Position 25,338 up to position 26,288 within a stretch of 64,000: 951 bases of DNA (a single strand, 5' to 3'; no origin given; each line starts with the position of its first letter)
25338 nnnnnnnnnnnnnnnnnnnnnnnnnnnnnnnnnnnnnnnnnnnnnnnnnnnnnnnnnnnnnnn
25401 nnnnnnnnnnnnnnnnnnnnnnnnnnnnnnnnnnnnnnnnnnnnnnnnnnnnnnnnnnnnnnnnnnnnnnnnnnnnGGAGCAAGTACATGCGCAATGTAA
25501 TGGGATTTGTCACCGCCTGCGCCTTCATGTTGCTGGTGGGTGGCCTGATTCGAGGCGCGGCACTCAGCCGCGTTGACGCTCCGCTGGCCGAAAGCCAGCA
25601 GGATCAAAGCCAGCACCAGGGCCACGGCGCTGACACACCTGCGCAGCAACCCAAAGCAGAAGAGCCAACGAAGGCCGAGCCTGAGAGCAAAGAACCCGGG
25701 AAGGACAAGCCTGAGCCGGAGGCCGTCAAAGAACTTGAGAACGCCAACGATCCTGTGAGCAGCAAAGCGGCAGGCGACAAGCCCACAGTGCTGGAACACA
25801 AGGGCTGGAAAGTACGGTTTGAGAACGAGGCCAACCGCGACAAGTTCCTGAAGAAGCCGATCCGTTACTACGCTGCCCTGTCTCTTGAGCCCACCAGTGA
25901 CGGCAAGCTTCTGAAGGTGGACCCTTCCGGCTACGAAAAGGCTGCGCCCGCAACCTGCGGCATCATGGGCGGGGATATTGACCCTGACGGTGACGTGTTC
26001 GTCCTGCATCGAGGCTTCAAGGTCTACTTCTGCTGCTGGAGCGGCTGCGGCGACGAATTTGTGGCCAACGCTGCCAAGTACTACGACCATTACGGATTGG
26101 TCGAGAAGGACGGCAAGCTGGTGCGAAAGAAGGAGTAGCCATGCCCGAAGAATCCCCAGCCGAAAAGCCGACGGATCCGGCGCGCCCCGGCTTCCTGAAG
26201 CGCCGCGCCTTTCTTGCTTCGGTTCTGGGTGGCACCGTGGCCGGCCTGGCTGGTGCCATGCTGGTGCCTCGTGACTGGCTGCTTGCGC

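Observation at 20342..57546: ~37 kb mosaic accessory region inserted 3' of tRNA-Val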

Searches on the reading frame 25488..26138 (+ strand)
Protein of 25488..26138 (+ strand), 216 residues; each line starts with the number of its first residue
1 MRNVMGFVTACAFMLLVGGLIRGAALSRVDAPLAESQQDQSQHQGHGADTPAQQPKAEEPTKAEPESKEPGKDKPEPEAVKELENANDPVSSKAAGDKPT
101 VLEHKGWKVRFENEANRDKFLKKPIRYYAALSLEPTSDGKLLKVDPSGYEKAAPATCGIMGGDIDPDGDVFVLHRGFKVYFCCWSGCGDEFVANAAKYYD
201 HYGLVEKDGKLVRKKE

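Call 5: search_protein_families(library=pfam, proteins=[window:25488-26138:+], max_evalue=0.01)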
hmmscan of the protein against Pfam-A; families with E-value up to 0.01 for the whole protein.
window:25488-26138:+ (216 aa): 1 family
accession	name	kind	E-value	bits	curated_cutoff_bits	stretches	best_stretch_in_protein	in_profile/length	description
PF07746.16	LigA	-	0.0074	16.8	25.3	0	189-215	15-41/87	Aromatic-ring-opening dioxygenase LigAB, LigA subunit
